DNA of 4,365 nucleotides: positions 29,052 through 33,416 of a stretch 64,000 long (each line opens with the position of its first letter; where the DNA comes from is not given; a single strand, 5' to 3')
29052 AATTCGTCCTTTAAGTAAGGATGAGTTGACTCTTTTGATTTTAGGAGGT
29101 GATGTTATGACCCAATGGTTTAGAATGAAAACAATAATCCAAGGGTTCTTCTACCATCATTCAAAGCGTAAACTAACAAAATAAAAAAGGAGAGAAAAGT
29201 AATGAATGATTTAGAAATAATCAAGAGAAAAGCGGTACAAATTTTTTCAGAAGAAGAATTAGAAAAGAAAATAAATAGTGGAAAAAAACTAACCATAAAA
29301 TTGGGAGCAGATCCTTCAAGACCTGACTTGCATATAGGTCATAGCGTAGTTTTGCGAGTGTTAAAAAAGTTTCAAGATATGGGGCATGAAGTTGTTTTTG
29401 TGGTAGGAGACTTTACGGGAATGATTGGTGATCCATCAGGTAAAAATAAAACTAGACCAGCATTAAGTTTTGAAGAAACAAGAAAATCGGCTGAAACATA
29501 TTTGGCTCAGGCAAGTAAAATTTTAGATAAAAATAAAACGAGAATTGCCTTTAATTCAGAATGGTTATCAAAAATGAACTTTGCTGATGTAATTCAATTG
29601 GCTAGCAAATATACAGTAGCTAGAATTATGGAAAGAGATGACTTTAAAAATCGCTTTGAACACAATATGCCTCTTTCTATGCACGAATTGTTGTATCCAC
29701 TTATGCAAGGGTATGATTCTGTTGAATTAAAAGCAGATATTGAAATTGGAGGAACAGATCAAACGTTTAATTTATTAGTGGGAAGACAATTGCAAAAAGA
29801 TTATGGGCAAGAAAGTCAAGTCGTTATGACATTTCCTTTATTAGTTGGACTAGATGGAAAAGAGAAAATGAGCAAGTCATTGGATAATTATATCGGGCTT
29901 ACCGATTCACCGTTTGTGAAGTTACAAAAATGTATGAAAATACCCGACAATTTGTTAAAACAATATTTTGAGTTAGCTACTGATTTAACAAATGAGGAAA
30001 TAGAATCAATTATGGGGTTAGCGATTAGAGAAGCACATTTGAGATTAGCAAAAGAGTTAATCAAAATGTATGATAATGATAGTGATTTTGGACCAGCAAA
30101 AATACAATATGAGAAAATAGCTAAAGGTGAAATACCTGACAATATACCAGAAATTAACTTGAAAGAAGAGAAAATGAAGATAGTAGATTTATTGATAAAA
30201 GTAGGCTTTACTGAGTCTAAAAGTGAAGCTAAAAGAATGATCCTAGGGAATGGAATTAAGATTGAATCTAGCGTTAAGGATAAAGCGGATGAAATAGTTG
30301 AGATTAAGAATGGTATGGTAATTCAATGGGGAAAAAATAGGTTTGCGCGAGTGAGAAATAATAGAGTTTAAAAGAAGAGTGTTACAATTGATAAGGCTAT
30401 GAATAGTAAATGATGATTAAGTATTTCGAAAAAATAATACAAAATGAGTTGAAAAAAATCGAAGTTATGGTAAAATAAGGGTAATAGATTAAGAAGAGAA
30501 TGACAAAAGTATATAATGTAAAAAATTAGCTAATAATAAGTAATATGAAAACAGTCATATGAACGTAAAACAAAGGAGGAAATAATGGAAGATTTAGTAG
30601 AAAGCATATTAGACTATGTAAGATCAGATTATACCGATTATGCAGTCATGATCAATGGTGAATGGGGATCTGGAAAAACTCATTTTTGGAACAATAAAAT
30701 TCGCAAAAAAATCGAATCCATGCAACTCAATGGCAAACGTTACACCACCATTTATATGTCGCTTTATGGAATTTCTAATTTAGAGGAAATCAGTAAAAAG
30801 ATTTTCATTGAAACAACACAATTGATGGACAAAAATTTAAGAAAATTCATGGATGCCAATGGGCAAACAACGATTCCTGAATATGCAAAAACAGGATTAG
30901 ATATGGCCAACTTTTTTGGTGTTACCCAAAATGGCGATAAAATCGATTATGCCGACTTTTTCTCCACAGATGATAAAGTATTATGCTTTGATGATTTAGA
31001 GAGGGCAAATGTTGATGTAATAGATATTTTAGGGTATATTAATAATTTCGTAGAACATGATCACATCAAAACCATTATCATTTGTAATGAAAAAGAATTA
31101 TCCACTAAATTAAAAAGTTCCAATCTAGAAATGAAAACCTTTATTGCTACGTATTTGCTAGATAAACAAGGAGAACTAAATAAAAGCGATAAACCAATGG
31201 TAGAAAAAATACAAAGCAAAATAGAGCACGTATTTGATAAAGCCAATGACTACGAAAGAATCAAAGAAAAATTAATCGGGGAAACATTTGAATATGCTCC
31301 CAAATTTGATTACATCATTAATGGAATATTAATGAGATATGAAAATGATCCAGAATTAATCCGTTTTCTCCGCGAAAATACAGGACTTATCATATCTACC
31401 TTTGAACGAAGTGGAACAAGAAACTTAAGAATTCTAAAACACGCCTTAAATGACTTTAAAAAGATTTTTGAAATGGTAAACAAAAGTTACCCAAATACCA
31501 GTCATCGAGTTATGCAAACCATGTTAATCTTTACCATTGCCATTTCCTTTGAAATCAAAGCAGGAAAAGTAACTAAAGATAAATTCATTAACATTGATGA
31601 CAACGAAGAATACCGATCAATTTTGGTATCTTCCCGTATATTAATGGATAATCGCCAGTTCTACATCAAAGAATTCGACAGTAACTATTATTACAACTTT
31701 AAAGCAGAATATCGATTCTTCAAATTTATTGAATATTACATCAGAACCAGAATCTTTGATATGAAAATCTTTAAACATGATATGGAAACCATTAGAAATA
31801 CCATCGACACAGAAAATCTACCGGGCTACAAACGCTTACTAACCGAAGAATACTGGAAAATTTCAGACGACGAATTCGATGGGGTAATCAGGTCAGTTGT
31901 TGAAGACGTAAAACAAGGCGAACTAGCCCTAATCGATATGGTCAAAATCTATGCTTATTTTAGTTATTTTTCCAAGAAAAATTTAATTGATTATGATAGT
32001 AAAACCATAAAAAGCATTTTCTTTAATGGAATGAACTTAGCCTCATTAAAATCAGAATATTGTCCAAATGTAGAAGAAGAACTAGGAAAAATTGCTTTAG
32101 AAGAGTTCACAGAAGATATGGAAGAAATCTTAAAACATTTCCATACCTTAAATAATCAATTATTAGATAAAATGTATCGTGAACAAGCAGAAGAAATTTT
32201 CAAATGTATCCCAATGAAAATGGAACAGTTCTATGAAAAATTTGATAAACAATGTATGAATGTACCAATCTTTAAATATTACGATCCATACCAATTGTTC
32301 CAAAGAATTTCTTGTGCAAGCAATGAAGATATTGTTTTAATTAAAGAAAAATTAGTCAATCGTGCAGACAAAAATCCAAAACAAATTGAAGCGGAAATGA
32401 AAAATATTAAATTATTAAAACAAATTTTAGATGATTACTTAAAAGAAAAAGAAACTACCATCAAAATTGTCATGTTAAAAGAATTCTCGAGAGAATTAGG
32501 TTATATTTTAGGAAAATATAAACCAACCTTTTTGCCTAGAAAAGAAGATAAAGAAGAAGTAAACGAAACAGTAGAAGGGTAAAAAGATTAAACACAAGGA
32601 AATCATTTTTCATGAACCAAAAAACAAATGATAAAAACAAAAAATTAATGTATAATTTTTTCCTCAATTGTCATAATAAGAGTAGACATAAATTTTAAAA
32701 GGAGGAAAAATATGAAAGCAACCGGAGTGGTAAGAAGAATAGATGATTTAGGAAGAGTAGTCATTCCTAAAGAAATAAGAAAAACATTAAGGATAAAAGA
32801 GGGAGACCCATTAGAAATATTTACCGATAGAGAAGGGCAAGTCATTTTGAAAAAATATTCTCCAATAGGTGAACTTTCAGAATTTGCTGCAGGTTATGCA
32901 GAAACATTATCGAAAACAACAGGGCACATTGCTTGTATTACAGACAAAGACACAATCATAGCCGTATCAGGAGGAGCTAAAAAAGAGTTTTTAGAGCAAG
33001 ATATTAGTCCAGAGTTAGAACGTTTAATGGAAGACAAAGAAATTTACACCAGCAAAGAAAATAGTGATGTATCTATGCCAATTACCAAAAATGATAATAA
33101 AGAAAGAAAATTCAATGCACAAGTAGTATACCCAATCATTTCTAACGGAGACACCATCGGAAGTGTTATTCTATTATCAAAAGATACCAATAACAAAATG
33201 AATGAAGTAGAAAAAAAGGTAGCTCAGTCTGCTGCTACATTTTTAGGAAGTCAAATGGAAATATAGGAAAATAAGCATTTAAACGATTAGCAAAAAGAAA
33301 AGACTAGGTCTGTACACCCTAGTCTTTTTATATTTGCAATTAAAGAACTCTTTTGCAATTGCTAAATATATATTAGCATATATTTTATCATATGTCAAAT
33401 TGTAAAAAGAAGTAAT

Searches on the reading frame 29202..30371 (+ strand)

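Call 59: search_protein_families(library=pfam, proteins=[window:29202-30371:+], max_evalue=0.00001)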
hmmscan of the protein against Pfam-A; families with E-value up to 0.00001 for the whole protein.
window:29202-30371:+ (389 aa): 2 families
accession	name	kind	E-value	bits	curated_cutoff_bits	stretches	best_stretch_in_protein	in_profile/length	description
PF00579.31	tRNA-synt_1b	-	1.1e-74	251.9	21.1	1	27-292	3-271/292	tRNA synthetases class I (W and Y)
PF22421.1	SYY_C-terminal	-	2.5e-07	30.9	27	1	313-368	7-62/83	Tyrosine--tRNA ligase SYY-like C-terminal domain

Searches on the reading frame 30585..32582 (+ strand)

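Call 59: search_protein_families(library=pfam, proteins=[window:30585-32582:+], max_evalue=0.00001)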
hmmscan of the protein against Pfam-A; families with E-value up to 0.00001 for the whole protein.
window:30585-32582:+ (665 aa): 1 family
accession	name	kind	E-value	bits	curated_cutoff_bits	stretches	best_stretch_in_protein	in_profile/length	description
PF07693.20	KAP_NTPase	-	1e-10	41.8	20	1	6-179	6-202/293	KAP family P-loop domain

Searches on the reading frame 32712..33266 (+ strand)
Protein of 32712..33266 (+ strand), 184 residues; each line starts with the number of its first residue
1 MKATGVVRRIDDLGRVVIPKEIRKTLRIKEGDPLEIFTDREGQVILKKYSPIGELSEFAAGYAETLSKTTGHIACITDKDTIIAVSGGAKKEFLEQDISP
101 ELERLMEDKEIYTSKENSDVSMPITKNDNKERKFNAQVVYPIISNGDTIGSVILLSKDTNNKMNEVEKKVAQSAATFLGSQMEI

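Call 59: search_protein_families(library=pfam, proteins=[window:32712-33266:+], max_evalue=0.00001)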
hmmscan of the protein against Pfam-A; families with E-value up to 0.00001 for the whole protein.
window:32712-33266:+ (184 aa): 2 families
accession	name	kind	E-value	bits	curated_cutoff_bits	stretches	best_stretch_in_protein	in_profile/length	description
PF15714.11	SpoVT_C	-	7.1e-49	165.6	27.5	1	54-183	1-128/128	Stage V sporulation protein T C-terminal, transcription factor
PF04014.23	MazE_antitoxin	-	3.1e-13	49.9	24.7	1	7-51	1-45/48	Antidote-toxin recognition MazE, bacterial antitoxin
